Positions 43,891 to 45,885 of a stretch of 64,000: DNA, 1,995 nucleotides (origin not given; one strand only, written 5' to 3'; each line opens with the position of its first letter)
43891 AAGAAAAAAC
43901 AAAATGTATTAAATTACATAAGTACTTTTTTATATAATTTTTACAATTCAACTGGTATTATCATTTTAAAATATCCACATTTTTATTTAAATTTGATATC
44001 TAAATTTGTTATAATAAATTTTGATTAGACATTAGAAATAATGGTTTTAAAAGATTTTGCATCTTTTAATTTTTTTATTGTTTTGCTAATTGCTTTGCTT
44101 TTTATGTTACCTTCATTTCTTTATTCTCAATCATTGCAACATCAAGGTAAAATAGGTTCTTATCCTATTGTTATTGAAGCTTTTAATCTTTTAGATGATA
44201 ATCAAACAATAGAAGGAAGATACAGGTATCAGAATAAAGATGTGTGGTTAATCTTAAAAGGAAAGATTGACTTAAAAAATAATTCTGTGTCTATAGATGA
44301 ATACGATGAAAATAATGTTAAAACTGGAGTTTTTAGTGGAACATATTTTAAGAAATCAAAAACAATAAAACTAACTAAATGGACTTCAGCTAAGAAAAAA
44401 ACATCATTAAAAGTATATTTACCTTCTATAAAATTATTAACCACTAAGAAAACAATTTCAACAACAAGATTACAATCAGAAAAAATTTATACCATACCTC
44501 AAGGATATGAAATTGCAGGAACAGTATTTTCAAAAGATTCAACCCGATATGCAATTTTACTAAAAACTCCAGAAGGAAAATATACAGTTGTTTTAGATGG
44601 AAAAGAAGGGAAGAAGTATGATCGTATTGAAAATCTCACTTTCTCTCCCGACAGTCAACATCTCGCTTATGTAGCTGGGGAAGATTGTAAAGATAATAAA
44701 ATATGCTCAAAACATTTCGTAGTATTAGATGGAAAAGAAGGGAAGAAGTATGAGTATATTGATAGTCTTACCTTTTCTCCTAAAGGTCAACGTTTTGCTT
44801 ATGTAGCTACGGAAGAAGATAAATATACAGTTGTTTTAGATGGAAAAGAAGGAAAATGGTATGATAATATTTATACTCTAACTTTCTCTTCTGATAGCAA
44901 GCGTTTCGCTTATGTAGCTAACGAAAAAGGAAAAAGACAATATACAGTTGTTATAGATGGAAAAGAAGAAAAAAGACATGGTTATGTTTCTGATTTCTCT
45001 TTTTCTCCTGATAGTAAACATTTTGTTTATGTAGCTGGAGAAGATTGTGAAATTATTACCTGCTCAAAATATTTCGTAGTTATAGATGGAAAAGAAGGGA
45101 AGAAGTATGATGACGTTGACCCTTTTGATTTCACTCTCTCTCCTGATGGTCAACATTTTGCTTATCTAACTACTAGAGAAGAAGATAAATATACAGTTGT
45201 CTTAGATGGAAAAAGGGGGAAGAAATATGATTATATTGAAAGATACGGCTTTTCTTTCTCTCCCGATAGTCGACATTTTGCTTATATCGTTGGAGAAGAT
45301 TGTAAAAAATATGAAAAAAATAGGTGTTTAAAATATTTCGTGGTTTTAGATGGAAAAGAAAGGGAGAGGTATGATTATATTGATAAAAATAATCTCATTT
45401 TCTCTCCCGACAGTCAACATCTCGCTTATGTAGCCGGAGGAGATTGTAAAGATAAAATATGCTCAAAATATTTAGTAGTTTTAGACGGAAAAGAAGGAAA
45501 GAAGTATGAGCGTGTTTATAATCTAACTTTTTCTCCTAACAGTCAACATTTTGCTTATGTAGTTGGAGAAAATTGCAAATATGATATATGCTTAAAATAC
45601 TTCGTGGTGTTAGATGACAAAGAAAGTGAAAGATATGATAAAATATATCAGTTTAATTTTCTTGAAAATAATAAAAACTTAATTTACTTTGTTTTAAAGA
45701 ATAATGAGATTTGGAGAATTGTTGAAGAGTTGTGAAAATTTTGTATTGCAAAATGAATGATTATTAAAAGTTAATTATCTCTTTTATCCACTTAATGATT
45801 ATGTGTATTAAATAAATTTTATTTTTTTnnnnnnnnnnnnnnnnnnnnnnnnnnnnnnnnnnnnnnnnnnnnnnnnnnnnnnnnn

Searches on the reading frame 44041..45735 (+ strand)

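Call 5: search_protein_families(library=pfam, proteins=[window:44041-45735:+], max_evalue=0.01)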
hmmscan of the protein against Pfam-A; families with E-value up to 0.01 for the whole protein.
window:44041-45735:+ (564 aa): 6 families
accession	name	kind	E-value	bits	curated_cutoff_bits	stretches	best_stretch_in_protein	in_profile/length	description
PF07676.18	PD40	-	8e-19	67.5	20.9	0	281-300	15-35/38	WD40-like Beta Propeller Repeat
PF00400.38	WD40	-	2.2e-10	41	27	0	313-338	10-35/39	WD domain, G-beta repeat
PF25077.1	DUF7800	-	5.8e-05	23.6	27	0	494-528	41-75/89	Domain of unknown function (DUF7800)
PF18243.6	BfiI_DBD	-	0.00055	20.2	25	0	382-405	136-159/165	Metal-independent restriction enzyme BfiI DNA binding domain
PF12894.13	ANAPC4_WD40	-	0.0015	19.1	22.9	0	132-175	12-58/91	Anaphase-promoting complex subunit 4 WD40 domain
PF06977.17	SdiA-regulated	-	0.002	17.8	21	0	298-358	6-67/249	SdiA-regulated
